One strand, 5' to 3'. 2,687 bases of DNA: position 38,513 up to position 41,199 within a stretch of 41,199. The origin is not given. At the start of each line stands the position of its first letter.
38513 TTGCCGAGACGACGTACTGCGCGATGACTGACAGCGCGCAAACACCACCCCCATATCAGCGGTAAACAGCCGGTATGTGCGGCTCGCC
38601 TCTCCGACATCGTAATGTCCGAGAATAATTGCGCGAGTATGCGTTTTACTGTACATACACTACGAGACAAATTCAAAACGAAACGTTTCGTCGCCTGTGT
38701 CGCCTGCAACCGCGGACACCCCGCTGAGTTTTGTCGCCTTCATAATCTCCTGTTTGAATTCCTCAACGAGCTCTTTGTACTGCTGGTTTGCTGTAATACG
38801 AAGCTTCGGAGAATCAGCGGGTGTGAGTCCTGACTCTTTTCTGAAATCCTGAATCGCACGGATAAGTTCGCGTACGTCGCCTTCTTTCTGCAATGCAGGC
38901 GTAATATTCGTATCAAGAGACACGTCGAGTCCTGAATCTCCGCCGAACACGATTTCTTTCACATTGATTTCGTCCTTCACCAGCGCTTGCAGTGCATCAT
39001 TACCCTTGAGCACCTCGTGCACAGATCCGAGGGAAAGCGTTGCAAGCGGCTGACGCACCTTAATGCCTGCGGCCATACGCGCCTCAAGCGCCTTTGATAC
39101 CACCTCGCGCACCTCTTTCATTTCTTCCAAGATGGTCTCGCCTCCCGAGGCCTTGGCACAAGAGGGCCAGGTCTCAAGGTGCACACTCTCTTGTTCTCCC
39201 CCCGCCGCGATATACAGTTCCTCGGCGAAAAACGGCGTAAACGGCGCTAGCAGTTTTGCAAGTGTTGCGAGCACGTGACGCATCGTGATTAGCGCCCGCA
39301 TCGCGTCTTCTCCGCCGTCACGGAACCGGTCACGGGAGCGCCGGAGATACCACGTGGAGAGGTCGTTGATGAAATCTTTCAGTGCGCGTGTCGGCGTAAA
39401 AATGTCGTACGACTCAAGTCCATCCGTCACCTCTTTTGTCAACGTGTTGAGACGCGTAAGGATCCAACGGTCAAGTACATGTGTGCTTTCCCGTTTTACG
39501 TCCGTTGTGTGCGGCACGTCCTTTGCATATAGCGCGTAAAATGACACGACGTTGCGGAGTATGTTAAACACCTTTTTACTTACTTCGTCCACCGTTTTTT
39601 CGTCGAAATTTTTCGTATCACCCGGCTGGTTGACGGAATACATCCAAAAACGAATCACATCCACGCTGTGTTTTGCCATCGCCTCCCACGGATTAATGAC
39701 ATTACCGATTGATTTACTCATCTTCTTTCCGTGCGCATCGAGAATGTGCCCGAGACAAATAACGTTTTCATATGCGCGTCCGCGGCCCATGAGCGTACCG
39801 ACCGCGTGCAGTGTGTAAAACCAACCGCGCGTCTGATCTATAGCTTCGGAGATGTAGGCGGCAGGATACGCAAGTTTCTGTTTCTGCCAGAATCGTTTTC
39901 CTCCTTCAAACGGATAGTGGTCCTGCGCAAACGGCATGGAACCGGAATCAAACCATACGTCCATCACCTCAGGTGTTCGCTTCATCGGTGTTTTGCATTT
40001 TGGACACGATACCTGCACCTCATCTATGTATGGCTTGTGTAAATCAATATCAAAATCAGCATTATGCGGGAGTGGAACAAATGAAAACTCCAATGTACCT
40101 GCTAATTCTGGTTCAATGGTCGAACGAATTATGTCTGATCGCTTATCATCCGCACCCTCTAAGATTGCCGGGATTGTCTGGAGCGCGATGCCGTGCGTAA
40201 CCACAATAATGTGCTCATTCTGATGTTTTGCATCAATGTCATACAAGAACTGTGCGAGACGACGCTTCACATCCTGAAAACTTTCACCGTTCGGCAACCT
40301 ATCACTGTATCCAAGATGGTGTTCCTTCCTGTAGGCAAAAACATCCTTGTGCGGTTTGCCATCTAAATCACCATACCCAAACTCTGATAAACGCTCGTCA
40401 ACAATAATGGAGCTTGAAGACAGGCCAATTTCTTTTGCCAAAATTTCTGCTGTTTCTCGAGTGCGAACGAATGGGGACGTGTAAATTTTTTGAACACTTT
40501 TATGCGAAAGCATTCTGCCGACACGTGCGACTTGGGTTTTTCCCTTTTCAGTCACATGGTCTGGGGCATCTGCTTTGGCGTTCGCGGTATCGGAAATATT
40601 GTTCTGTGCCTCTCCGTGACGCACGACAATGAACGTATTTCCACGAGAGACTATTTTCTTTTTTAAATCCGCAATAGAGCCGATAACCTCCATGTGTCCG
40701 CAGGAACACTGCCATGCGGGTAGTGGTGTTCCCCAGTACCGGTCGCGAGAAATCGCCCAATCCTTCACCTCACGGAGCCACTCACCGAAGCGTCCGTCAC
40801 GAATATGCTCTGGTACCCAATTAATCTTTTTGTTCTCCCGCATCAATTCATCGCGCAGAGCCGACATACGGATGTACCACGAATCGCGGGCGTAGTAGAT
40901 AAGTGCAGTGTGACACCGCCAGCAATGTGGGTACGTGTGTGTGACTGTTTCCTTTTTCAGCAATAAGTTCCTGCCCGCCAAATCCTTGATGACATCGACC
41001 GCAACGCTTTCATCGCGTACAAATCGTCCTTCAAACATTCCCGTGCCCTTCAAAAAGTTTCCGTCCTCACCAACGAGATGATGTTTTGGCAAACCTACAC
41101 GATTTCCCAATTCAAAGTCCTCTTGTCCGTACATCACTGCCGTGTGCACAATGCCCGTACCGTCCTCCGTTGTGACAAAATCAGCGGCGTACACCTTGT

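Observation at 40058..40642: Apparently intact histidine-phosphatase (RHG / PGM-like) domain nested inside the catalytic core of isoleucyl-tRNA synthetase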

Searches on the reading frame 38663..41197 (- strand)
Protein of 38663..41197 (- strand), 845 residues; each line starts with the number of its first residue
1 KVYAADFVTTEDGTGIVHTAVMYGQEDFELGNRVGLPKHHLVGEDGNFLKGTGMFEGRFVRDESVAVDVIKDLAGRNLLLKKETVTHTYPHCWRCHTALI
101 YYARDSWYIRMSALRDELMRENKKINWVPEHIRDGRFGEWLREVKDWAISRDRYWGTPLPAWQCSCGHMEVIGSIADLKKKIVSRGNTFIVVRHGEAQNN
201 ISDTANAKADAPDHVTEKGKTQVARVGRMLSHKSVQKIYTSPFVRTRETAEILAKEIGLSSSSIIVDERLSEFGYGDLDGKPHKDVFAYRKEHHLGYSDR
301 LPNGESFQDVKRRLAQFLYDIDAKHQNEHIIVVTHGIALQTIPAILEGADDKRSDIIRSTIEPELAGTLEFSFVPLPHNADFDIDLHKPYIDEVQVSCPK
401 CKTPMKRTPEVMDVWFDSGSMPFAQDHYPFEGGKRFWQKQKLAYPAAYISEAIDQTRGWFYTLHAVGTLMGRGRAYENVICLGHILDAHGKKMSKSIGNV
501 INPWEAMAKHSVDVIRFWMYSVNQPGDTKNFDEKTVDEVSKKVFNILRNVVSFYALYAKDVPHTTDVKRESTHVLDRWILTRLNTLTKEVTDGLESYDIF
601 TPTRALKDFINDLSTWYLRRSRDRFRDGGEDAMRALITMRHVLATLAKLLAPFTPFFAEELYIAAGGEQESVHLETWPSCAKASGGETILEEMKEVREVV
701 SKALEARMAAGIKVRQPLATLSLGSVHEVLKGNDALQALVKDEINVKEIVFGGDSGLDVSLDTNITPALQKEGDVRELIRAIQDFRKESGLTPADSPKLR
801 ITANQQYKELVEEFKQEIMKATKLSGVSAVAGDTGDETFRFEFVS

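Call 3: search_protein_families(library=pfam, proteins=[window:38663-41197:-], max_evalue=0.01)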
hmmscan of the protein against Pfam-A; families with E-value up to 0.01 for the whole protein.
window:38663-41197:- (845 aa): 7 families
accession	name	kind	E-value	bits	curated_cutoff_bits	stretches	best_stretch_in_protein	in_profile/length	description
PF00133.28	tRNA-synt_1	-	2.3e-57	195.1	22.7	2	392-525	283-408/414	tRNA synthetases class I (I, L, M and V)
PF00300.27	His_Phos_1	-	1.2e-34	120.1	21.7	1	190-351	2-163/194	Histidine phosphatase superfamily (branch 1)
PF08264.19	Anticodon_1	-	6.3e-34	117.4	25.1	1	576-718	1-144/148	Anticodon-binding domain of tRNA ligase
PF19302.4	DUF5915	-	1.3e-17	64.4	27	1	743-825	86-168/195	Domain of unknown function (DUF5915)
PF09334.17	tRNA-synt_1g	-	1.4e-13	50.8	20.1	2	409-552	242-388/391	tRNA synthetases class I (M)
PF01406.26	tRNA-synt_1e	-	0.0011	18.9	27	1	486-538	247-298/301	tRNA synthetases class I (C) catalytic domain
PF01921.24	tRNA-synt_1f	-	0.0021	17.5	27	1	485-539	275-328/360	tRNA synthetases class I (K)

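Call 4: search_protein_families(library=ncbifam, proteins=[window:38663-41197:-], max_evalue=0.01)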
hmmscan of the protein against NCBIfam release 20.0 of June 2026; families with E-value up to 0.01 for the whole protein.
window:38663-41197:- (845 aa): 34 families (the best 25 are shown)
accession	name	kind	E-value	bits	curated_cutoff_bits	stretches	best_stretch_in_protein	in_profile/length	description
TIGR00392.1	ileS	equivalog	1.1e-154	516.8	621.4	2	384-726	509-852/861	isoleucine--tRNA ligase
NF000258.1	MupB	exception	1.9e-142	476.3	1900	3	382-751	483-848/1033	mupirocin-resistant isoleucine--tRNA ligase MupB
NF000257.1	MupA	exception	7.6e-137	457.6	1900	3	380-750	477-845/1024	mupirocin-resistant isoleucine--tRNA ligase MupA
TIGR00422.1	valS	equivalog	3.4e-85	286.7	612.1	2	404-782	443-817/863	valine--tRNA ligase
NF009687.0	PRK13208.1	equivalog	3.2e-84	283.6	738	2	388-750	433-787/801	valine--tRNA ligase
NF004349.1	PRK05729.1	equivalog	3e-73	247.4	704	2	398-747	426-765/860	valine--tRNA ligase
NF040702.1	ileS_w_GNAT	exception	2.8e-61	207.3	1999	2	406-712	702-1006/1100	isoleucine--tRNA ligase, N-acetyltransferase domain-containing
NF011492.0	PRK14900.1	equivalog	4.5e-47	160.5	1783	2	394-665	438-707/1044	valine--tRNA ligase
NF000540.1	alt_ValS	exception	4e-43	147.5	900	2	408-732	495-809/827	valine--tRNA ligase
TIGR00395.1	leuS_arch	equivalog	1.1e-30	106.4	648.5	1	483-705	612-815/938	leucine--tRNA ligase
NF008957.0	PRK12300.1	subfamily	1.4e-29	102.7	677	2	485-706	619-819/946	leucine--tRNA ligase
TIGR03162.1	ribazole_cobC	equivalog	1.7e-23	83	162.9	1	190-349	2-158/176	alpha-ribazole phosphatase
NF005567.0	PRK07238.1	equivalog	7.5e-22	78.2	326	1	184-341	175-332/378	bifunctional RNase H/acid phosphatase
NF038349.1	dPGM_arch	equivalog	1.1e-21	77.7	225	1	190-342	2-144/194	2,3-diphosphoglycerate-dependent phosphoglycerate mutase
NF045917.1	PhserinePhPspA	equivalog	2.1e-20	73.3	350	1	189-346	4-161/211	phosphoserine phosphatase PspA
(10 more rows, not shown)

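Call 5: find_homologous_proteins(query=window:38663-41197:-, max_evalue=1e-20)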
Query window:38663-41197:- (845 aa): 8000 proteins with E <= 1e-20 among 8000 candidates; the best 120 are listed.
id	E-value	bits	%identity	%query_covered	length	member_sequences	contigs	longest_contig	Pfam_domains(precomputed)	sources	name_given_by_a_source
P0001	0.0e+0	1488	75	100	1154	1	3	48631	PF09334.18,PF08264.20,PF00133.29,PF19302.5,PF00300.28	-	-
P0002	0.0e+0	1457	74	100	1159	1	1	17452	PF09334.18,PF08264.20,PF00133.29,PF19302.5,PF00300.28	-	-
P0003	0.0e+0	1351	69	100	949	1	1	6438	PF09334.18,PF08264.20,PF00133.29,PF19302.5,PF00300.28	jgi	jgi:isoleucyl-tRNA synthetase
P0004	0.0e+0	1349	67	100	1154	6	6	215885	PF09334.18,PF08264.20,PF00133.29,PF19302.5,PF00300.28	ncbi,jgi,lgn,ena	jgi:isoleucyl-tRNA synthetase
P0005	0.0e+0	1345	68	100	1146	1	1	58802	PF09334.18,PF08264.20,PF00133.29,PF19302.5,PF00300.28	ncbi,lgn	ncbi:MAG: hypothetical protein AMXMBFR44_6380 [Candidatus Campbellbacteria bacterium]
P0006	0.0e+0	1335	68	100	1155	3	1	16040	PF09334.18,PF08264.20,PF00133.29,PF19302.5,PF00300.28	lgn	-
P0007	0.0e+0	1319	66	100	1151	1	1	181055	PF09334.18,PF08264.20,PF00133.29,PF19302.5,PF00300.28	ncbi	-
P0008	0.0e+0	1304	66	100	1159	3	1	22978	PF09334.18,PF08264.20,PF00133.29,PF19302.5,PF00300.28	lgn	-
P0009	0.0e+0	1298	67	100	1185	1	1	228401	PF09334.18,PF08264.20,PF00133.29,PF19302.5,PF00300.28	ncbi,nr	ncbi:MAG: class I tRNA ligase family protein [Candidatus Campbellbacteria bacterium]|nr:class I tRNA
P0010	0.0e+0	1264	65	100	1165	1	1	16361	PF09334.18,PF08264.20,PF00133.29,PF19302.5,PF00300.28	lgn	-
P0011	0.0e+0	1132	60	100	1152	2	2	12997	PF09334.18,PF08264.20,PF00133.29,PF19302.5,PF00300.28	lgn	-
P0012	0.0e+0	1132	60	100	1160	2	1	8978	PF09334.18,PF08264.20,PF00133.29,PF19302.5,PF00300.28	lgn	-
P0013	0.0e+0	1125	60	100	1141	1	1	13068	PF09334.18,PF08264.20,PF00133.29,PF19302.5,PF00300.28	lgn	-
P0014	0.0e+0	1059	56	99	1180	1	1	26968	PF09334.18,PF08264.20,PF00133.29,PF19302.5,PF00300.28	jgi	jgi:isoleucyl-tRNA synthetase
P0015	0.0e+0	1053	94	58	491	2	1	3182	PF09334.18,PF08264.20,PF00133.29,PF19302.5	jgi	-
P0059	5.9e-294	995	53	99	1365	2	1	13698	PF09334.18,PF08264.20,PF01966.29,PF00133.29,PF19302.5,PF00300.28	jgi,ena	-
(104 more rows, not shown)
